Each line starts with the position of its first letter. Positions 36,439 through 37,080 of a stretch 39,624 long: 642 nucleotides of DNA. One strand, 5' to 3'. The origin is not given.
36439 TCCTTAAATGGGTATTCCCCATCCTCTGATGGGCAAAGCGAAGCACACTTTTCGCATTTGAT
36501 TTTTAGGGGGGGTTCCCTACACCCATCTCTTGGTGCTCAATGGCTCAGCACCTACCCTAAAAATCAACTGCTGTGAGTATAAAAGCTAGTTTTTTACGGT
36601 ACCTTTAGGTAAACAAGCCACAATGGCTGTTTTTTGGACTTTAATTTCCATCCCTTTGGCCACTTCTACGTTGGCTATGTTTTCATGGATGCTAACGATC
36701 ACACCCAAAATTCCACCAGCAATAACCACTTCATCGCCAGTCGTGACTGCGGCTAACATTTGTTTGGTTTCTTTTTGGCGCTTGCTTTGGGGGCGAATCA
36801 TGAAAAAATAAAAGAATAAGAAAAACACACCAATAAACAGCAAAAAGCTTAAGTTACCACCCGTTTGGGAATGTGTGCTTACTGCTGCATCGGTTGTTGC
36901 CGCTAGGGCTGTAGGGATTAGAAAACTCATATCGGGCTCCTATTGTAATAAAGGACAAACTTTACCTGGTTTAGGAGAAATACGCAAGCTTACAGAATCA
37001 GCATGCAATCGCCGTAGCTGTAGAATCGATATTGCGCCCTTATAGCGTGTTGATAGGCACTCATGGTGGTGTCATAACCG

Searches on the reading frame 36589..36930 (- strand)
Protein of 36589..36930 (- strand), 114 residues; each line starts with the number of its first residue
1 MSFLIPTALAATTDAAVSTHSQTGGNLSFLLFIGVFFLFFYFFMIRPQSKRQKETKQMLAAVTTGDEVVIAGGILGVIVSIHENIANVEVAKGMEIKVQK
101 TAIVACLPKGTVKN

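Call 64: find_homologous_proteins(query=window:36589-36930:-, max_evalue=1e-10)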
Query window:36589-36930:- (114 aa): 107 proteins with E <= 1e-10 among 119 candidates.
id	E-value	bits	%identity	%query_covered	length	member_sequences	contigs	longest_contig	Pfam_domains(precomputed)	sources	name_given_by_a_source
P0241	1.3e-65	236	100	100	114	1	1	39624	PF02699.21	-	-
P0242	4.4e-54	199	79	100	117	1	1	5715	PF02699.21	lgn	-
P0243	5.5e-54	198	79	100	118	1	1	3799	PF02699.21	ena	-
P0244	3.5e-52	193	78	100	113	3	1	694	PF02699.21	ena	-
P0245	8.9e-40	153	68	100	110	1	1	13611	PF02699.21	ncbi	-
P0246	1.9e-30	123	69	77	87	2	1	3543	PF02699.21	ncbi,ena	-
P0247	6.4e-26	108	50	100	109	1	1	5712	PF02699.21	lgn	-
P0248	1.6e-24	104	48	99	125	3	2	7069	PF02699.21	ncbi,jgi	jgi:preprotein translocase subunit YajC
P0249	1.0e-23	101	52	76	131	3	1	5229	PF02699.21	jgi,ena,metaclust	metaclust:\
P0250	1.5e-23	101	47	100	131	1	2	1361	PF02699.21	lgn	-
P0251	2.1e-23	100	51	84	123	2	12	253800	PF02699.21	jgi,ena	-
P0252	4.2e-23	99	50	100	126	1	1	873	PF02699.21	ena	-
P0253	6.2e-23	99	49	76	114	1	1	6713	PF02699.21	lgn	-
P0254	1.1e-22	98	51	87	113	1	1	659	PF02699.21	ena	-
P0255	1.2e-22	98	49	100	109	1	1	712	PF02699.21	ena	-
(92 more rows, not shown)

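Call 65: find_encoding_contigs(protein=P0242, flank=2500, max_places=2)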
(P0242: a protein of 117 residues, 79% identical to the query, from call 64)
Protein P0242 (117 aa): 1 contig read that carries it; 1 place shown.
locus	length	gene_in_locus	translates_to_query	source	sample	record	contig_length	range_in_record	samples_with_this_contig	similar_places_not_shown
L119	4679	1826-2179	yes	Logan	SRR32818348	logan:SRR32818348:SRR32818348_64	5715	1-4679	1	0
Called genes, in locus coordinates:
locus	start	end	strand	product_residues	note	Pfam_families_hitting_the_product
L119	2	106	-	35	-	?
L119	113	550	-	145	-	-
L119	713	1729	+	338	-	PF02547:Queuosine_synth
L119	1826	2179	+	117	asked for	PF02699:YajC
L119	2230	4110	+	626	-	PF13721:SecD-TM1, PF21760:SecD_1st, PF22599:SecDF_P1_head, PF02355:SecD_SecF_C, PF03176:MMPL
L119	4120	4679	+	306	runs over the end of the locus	PF07549:Sec_GG (weak), PF02355:SecD_SecF_C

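Call 66: find_encoding_contigs(protein=P0243, flank=2500, max_places=2)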
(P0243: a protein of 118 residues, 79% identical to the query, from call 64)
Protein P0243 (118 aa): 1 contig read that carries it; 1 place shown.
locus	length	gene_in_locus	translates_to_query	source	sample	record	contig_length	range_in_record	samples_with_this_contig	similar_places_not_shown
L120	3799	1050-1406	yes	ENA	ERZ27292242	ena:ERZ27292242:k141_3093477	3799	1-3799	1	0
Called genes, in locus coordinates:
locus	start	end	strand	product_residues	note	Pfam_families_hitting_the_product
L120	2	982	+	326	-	?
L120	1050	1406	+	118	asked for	PF02699:YajC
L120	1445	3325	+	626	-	PF13721:SecD-TM1, PF21760:SecD_1st, PF22599:SecDF_P1_head, PF02355:SecD_SecF_C, PF03176:MMPL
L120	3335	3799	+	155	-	?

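Call 67: find_encoding_contigs(protein=P0245, flank=2500, max_places=2)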
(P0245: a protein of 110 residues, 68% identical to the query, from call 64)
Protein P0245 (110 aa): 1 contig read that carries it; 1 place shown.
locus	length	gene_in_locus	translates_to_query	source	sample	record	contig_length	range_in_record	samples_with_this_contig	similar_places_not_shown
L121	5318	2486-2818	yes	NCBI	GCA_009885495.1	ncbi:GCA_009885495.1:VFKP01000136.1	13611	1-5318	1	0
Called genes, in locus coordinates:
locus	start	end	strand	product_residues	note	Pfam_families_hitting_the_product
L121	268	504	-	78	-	-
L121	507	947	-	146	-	-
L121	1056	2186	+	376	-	PF02547:Queuosine_synth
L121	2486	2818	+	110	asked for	PF02699:YajC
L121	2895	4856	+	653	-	PF13721:SecD-TM1, PF21760:SecD_1st, PF22599:SecDF_P1_head, PF02355:SecD_SecF_C, PF03176:MMPL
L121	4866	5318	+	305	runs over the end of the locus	PF07549:Sec_GG, PF02355:SecD_SecF_C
